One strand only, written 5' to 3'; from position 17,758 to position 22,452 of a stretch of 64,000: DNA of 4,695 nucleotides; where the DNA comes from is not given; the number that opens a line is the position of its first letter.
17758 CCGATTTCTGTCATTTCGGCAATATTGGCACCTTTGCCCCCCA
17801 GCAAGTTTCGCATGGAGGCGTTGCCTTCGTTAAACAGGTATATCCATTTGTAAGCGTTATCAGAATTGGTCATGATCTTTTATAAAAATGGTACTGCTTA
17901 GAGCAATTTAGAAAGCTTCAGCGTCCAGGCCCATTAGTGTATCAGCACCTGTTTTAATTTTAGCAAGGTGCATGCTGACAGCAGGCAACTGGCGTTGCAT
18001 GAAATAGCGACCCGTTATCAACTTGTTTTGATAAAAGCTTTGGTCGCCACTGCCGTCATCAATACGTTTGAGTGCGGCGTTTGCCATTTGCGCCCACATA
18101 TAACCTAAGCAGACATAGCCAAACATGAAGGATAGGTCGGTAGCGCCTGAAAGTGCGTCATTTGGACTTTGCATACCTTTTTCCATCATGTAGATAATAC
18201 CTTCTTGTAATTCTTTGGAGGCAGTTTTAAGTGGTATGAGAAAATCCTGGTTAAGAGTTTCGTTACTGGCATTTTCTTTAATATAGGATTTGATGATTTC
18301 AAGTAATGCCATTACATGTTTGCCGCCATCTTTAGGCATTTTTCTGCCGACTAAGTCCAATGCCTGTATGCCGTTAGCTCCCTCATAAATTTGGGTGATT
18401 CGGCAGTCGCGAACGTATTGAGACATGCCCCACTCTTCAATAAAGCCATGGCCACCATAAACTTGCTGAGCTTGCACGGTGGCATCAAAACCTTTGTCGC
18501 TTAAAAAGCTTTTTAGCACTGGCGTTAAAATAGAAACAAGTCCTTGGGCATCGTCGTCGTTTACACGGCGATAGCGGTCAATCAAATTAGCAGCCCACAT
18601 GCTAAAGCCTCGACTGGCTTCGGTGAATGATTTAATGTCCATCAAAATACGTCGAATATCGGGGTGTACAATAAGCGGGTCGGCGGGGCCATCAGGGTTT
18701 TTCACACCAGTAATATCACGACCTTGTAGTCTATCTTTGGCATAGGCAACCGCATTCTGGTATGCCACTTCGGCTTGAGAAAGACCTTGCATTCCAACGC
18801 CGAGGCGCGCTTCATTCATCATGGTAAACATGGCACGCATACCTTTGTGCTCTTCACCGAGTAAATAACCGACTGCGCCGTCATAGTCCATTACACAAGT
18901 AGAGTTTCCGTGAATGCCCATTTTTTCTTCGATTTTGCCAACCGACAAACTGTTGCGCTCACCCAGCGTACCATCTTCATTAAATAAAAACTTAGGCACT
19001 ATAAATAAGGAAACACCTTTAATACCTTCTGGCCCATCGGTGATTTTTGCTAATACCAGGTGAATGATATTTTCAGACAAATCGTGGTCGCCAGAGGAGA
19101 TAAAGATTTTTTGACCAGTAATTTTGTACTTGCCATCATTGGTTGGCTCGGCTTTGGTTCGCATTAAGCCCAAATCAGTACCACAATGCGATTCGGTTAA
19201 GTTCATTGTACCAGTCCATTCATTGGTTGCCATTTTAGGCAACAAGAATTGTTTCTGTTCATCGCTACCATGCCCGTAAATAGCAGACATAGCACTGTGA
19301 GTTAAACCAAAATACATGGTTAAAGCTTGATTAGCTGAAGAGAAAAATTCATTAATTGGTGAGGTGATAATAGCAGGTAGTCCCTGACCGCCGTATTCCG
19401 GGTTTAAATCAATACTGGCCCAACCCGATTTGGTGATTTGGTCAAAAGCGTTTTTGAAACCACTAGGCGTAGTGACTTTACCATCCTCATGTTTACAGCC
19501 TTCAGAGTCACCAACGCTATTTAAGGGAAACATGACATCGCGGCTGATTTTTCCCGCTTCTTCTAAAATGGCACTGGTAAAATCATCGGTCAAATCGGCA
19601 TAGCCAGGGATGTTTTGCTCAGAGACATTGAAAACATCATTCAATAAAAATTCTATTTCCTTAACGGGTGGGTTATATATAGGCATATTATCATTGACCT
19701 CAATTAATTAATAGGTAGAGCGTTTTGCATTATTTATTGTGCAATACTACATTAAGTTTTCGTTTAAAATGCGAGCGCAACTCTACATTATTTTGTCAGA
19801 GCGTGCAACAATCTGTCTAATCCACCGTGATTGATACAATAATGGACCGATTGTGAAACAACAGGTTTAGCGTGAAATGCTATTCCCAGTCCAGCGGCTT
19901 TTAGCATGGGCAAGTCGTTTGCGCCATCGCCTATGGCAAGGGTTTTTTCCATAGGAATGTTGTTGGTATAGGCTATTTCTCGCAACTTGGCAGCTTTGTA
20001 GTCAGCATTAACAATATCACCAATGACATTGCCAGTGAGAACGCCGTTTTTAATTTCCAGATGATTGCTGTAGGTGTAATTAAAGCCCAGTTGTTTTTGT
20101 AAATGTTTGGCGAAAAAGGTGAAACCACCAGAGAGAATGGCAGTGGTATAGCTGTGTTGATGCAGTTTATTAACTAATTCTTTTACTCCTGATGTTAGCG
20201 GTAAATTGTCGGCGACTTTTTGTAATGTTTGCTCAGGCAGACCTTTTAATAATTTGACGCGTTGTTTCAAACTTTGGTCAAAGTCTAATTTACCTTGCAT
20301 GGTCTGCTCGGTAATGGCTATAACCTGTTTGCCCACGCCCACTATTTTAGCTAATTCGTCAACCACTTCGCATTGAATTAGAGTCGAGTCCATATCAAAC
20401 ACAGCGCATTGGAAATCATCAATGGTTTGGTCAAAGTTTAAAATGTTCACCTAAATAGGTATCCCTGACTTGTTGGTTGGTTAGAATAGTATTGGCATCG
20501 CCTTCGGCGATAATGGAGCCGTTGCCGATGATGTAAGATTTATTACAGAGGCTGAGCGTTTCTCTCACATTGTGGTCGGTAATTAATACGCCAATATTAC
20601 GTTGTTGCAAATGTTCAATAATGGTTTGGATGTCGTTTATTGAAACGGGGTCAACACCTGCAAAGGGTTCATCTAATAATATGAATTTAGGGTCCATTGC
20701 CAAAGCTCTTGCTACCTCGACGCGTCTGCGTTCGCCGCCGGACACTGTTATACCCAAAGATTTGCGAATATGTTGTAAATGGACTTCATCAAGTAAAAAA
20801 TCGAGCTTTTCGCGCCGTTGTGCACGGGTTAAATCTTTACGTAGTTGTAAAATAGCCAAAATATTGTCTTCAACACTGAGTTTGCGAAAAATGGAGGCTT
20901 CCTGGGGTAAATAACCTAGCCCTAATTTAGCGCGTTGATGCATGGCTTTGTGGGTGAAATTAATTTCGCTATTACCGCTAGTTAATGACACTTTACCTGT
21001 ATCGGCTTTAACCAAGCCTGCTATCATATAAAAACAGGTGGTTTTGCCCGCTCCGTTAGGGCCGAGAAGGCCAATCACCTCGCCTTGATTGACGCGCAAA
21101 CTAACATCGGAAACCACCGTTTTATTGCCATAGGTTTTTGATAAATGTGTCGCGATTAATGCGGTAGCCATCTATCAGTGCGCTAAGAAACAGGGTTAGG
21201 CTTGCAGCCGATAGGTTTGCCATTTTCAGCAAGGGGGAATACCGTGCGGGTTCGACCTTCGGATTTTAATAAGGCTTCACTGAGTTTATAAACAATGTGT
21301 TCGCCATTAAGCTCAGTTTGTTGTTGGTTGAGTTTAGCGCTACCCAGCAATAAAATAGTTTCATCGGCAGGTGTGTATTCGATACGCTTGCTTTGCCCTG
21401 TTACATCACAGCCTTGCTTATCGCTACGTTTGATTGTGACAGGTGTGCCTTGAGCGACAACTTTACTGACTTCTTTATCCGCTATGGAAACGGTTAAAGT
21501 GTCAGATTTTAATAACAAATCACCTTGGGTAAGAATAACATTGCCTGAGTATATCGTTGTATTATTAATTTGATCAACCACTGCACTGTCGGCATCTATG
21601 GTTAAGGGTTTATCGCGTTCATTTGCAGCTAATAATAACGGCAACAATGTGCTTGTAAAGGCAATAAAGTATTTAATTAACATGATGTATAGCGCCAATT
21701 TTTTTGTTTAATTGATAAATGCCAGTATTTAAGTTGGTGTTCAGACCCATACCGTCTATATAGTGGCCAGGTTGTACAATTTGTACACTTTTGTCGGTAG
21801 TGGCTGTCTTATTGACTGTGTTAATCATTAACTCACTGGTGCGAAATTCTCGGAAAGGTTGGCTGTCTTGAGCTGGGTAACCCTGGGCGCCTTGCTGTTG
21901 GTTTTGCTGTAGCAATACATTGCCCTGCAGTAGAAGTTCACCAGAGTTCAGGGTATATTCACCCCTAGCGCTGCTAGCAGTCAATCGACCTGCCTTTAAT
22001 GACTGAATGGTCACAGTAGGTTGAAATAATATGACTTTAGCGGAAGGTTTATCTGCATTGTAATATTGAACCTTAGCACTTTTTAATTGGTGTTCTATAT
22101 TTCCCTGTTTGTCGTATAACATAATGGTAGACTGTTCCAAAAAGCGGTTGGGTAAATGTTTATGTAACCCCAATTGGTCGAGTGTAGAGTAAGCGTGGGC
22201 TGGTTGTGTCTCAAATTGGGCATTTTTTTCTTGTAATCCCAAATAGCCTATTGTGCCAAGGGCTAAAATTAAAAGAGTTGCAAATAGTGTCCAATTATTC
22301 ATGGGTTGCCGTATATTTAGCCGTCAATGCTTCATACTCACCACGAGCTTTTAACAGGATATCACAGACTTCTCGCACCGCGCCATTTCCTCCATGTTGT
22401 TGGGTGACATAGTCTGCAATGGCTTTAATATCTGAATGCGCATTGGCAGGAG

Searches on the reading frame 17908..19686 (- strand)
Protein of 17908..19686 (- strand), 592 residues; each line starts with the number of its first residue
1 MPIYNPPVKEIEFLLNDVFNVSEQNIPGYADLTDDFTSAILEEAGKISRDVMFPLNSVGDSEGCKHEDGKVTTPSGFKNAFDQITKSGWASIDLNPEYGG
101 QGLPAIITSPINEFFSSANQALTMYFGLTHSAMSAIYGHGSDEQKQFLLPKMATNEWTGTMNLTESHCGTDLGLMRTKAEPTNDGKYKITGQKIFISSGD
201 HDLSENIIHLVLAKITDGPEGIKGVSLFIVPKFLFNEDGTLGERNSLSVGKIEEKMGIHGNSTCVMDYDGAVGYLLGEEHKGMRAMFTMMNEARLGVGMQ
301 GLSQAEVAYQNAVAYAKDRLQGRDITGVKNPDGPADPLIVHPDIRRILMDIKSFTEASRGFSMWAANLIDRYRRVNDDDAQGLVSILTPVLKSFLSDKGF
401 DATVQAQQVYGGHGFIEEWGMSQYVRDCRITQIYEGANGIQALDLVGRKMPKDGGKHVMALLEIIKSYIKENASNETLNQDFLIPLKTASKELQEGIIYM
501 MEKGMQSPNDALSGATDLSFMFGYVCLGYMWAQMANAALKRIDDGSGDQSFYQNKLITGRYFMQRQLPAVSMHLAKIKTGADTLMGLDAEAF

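Call 77: search_protein_families(library=pfam, proteins=[window:17908-19686:-], max_evalue=0.00001)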
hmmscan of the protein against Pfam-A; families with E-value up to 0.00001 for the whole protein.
window:17908-19686:- (592 aa): 5 families
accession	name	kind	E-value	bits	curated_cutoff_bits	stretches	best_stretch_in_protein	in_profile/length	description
PF12806.12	Acyl-CoA_dh_C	-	2.2e-30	105.8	30.3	1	465-588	5-124/124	Acetyl-CoA dehydrogenase C-terminal like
PF00441.29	Acyl-CoA_dh_1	-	8.3e-19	68.6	22.4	1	281-445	2-145/150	Acyl-CoA dehydrogenase, C-terminal domain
PF02770.24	Acyl-CoA_dh_M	-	1.2e-11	45.1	33.3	1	161-269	2-95/97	Acyl-CoA dehydrogenase, middle domain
PF02771.21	Acyl-CoA_dh_N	-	1e-10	42.4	22.9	1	79-156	35-113/113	Acyl-CoA dehydrogenase, N-terminal domain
PF22924.1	ACOX_C_alpha1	-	3.8e-07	30.5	27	1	289-440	3-159/169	Acyl-CoA oxidase, C-alpha1 domain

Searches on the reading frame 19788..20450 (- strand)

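Call 77: search_protein_families(library=pfam, proteins=[window:19788-20450:-], max_evalue=0.00001)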
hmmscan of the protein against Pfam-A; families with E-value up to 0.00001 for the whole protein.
window:19788-20450:- (220 aa): 4 families
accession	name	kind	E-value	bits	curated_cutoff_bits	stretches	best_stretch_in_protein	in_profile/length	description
PF12710.13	HAD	-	4.2e-24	86.5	27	1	16-184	1-189/189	haloacid dehalogenase-like hydrolase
PF00702.32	Hydrolase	-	4.2e-22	79.9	26.4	1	14-187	2-191/191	haloacid dehalogenase-like hydrolase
PF08282.18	Hydrolase_3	-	1.1e-11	45.4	20.9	1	124-193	158-229/255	haloacid dehalogenase-like hydrolase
PF06888.18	Put_Phosphatase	-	3.9e-06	26.9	27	0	16-128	3-117/234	Putative Phosphatase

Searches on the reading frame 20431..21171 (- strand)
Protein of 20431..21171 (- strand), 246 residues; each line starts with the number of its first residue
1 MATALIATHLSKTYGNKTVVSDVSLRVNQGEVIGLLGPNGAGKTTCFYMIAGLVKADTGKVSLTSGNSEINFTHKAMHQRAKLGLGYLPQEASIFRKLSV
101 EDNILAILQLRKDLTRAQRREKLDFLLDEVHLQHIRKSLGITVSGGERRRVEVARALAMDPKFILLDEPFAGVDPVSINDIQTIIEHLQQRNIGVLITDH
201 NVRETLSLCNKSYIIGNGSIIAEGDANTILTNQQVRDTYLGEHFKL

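Call 77: search_protein_families(library=pfam, proteins=[window:20431-21171:-], max_evalue=0.00001)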
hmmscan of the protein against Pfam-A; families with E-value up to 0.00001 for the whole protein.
window:20431-21171:- (246 aa): 1 family
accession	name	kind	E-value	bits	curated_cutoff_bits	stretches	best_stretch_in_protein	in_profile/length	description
PF00005.33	ABC_tran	-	3.9e-32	112.2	25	1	21-171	2-137/137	ABC transporter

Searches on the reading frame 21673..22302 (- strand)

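Call 77: search_protein_families(library=pfam, proteins=[window:21673-22302:-], max_evalue=0.00001)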
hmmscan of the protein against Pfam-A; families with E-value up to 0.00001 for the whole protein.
window:21673-22302:- (209 aa): 1 family
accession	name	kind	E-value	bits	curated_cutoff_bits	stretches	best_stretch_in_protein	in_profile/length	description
PF06835.18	LptC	-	6.5e-22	78.4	21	1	28-203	18-171/175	Lipopolysaccharide-assembly, LptC-related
